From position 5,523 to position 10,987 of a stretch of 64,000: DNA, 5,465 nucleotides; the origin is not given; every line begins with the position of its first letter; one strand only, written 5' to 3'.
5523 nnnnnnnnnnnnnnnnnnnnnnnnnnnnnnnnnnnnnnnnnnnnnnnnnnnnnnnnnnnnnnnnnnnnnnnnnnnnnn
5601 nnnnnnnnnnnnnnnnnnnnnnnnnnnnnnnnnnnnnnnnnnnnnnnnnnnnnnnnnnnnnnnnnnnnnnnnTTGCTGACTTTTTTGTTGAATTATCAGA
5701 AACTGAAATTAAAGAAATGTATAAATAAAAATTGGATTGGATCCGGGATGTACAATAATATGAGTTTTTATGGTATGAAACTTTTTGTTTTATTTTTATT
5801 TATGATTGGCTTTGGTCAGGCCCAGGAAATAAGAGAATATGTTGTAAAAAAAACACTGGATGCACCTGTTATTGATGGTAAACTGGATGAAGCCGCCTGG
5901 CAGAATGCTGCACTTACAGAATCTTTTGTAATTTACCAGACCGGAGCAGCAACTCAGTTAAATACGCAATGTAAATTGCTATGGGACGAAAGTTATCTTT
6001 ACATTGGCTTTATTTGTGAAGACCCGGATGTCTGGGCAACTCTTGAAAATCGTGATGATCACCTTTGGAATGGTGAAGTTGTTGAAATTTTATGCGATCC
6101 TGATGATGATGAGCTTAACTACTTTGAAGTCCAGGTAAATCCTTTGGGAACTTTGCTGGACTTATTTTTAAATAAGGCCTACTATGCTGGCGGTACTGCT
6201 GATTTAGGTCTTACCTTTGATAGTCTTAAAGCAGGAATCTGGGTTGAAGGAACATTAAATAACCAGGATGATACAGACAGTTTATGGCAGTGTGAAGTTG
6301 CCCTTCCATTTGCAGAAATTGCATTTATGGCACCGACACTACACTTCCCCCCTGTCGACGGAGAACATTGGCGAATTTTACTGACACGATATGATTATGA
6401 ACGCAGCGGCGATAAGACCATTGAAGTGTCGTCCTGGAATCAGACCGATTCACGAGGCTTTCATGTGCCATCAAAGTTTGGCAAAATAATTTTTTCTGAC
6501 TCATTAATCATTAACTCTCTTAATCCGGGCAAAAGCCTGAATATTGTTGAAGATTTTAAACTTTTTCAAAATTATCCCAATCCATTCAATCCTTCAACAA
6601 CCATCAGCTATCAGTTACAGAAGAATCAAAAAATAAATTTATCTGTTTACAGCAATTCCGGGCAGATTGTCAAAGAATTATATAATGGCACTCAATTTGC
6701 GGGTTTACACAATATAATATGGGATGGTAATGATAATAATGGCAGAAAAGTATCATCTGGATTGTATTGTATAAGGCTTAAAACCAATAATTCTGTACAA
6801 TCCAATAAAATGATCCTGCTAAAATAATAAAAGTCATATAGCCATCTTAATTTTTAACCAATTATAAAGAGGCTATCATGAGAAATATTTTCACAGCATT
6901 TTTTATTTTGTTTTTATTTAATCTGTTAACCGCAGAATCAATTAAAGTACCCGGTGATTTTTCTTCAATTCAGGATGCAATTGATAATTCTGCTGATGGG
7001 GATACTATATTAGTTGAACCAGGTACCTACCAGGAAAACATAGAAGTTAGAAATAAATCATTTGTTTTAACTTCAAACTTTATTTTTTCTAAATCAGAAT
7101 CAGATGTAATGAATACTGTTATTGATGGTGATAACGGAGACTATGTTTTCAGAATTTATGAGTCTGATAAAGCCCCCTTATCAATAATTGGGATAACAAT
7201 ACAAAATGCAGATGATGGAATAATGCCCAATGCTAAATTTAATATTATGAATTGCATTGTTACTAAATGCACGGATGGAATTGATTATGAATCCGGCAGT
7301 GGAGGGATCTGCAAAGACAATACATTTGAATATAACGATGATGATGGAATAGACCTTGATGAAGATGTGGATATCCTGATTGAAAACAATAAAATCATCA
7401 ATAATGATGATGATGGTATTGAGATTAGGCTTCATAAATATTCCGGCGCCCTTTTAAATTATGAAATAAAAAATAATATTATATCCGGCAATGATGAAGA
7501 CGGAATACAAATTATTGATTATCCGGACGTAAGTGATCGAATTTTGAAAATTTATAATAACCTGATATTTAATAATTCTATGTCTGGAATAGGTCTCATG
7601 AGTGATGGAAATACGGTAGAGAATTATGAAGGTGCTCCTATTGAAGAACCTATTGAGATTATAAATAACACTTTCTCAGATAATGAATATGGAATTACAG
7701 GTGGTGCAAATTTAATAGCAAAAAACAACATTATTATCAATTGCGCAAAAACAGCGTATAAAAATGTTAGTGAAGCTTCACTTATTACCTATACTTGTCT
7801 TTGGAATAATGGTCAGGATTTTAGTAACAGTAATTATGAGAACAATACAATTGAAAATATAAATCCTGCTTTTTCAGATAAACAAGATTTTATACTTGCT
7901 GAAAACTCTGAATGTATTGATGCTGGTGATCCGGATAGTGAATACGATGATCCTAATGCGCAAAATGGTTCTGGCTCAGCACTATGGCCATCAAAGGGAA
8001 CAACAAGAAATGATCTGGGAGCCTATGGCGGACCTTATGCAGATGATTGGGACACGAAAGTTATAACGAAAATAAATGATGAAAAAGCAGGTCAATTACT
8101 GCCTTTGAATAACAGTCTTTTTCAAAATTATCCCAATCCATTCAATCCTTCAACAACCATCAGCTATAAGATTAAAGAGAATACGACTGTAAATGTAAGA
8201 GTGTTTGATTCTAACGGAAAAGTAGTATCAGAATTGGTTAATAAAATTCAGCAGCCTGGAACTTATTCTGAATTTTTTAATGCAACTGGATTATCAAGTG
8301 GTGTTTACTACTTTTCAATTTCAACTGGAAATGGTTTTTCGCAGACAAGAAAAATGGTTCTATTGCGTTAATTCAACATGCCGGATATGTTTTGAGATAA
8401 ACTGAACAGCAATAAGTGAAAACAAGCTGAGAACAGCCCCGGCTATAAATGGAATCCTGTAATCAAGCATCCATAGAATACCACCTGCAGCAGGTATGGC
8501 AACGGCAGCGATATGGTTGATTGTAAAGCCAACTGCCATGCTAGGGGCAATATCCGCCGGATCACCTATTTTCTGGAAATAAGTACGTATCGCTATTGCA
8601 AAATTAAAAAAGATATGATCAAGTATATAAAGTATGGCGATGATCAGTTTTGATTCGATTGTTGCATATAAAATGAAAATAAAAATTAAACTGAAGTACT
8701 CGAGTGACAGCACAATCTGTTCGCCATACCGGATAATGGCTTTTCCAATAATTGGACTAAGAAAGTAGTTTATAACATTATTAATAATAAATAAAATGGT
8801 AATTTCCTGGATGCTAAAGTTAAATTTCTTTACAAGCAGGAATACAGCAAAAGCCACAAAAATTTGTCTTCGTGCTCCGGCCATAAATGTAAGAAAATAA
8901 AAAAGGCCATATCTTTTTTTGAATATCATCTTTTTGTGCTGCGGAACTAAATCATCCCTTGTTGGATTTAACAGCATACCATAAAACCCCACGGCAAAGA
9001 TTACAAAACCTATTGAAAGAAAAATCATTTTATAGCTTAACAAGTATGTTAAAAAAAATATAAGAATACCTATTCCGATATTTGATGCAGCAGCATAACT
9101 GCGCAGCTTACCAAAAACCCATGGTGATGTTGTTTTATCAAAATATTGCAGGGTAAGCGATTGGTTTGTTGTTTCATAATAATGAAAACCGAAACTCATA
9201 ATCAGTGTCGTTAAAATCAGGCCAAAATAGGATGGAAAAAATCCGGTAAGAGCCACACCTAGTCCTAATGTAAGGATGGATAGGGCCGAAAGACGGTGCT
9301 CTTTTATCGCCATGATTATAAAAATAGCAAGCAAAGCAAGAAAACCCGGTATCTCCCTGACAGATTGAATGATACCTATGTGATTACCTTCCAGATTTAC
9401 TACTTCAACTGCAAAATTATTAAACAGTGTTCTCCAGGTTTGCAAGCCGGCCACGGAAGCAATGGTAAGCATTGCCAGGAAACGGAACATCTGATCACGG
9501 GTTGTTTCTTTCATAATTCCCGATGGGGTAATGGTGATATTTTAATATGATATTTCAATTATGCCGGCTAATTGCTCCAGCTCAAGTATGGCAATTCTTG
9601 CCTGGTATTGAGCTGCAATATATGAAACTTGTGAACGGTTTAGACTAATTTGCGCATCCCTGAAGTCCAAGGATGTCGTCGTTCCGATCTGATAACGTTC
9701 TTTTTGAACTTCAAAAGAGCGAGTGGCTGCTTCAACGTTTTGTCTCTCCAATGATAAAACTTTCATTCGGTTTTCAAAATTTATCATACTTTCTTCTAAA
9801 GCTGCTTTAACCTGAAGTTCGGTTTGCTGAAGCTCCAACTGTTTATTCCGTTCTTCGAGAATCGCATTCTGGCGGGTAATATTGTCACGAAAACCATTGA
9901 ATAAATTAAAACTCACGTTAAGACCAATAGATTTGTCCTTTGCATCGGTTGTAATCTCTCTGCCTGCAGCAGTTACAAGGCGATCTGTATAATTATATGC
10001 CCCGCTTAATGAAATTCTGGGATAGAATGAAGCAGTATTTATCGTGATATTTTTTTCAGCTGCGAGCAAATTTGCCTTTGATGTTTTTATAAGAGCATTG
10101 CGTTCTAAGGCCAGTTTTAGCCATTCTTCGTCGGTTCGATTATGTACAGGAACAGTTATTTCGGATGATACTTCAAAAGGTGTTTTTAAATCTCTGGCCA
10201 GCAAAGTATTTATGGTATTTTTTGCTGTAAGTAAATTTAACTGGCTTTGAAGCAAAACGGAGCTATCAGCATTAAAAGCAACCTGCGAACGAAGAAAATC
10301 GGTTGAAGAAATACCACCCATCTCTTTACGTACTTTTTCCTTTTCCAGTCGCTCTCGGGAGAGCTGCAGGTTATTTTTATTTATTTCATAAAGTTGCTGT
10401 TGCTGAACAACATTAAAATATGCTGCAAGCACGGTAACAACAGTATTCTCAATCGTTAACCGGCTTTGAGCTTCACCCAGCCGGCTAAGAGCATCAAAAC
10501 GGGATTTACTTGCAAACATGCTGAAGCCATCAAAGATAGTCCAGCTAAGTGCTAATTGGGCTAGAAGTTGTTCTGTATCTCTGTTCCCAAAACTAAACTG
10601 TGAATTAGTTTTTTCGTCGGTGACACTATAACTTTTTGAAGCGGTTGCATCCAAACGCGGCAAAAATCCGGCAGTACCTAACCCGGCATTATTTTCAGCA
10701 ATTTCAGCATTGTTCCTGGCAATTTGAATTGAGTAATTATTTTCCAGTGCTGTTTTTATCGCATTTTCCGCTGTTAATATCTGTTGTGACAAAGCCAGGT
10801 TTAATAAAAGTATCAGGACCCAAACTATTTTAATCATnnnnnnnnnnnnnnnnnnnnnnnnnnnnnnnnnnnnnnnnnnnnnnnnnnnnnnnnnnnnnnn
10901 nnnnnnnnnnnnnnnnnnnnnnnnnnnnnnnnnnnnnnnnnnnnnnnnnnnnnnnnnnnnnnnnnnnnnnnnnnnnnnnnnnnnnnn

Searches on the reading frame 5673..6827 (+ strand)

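Call 56: search_protein_families(library=pfam, proteins=[window:5673-6827:+], max_evalue=0.00001)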
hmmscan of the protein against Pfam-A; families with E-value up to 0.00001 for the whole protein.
window:5673-6827:+ (384 aa): 3 families
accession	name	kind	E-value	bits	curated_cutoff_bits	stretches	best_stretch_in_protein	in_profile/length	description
PF06452.16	CBM9_1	-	2.5e-12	47.5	23.4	1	67-274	1-182/185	Carbohydrate family 9 binding domain-like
PF13860.13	FlgD_ig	-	3.4e-10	40.2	27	1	317-373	21-77/79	FlgD Ig-like domain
PF18962.6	Por_Secre_tail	-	1.9e-06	28.5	27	0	301-381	2-74/75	Secretion system C-terminal sorting domain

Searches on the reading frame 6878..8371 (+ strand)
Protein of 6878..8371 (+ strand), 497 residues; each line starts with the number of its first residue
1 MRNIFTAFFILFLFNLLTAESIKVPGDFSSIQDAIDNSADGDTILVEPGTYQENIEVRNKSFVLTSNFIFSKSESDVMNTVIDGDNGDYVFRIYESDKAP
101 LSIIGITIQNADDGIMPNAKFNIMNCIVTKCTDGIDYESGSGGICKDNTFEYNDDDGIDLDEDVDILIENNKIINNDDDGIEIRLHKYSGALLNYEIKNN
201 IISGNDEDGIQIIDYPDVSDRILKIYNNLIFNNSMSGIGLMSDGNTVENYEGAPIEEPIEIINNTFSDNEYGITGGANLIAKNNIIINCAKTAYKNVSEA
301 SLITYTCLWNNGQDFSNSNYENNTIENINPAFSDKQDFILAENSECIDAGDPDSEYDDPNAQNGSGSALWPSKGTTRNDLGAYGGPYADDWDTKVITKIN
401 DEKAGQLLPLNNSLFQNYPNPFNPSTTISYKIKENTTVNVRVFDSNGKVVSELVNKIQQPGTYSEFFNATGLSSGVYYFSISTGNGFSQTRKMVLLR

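Call 56: search_protein_families(library=pfam, proteins=[window:6878-8371:+], max_evalue=0.00001)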
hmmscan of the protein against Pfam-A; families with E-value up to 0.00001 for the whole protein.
window:6878-8371:+ (497 aa): 3 families
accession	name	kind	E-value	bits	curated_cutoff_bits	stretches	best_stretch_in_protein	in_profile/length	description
PF13229.12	Beta_helix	-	8.6e-14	51.9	25.9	1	98-249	10-155/158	Right handed beta helix region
PF18962.6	Por_Secre_tail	-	8.1e-11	42.5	27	1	418-494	2-74/75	Secretion system C-terminal sorting domain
PF05048.19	NosD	-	4.5e-10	39.8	23.6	1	83-240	6-155/212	Periplasmic copper-binding protein (NosD)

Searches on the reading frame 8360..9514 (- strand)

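Call 56: search_protein_families(library=pfam, proteins=[window:8360-9514:-], max_evalue=0.00001)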
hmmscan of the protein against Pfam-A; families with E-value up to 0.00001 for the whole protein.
window:8360-9514:- (384 aa): 1 family
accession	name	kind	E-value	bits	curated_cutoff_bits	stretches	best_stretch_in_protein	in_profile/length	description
PF07690.21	MFS_1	-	8e-07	28.7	33.4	0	206-370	2-168/347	Major Facilitator Superfamily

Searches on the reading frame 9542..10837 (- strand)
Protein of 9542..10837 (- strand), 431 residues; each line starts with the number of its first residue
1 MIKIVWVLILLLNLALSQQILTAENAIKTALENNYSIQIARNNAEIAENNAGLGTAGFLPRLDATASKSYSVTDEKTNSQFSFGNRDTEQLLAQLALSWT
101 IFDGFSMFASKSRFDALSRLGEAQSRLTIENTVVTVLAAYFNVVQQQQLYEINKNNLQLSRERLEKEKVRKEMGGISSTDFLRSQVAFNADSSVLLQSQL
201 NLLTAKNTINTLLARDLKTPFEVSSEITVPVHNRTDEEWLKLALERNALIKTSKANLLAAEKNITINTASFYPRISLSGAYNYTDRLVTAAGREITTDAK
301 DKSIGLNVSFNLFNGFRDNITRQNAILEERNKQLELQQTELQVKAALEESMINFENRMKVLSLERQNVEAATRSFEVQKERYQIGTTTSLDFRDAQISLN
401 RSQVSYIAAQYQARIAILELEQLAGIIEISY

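Call 56: search_protein_families(library=pfam, proteins=[window:9542-10837:-], max_evalue=0.00001)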
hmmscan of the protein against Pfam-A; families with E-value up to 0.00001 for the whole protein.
window:9542-10837:- (431 aa): 1 family
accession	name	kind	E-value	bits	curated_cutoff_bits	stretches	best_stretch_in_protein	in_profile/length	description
PF02321.23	OEP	-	3.1e-56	190.6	22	2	237-425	2-187/187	Outer membrane efflux protein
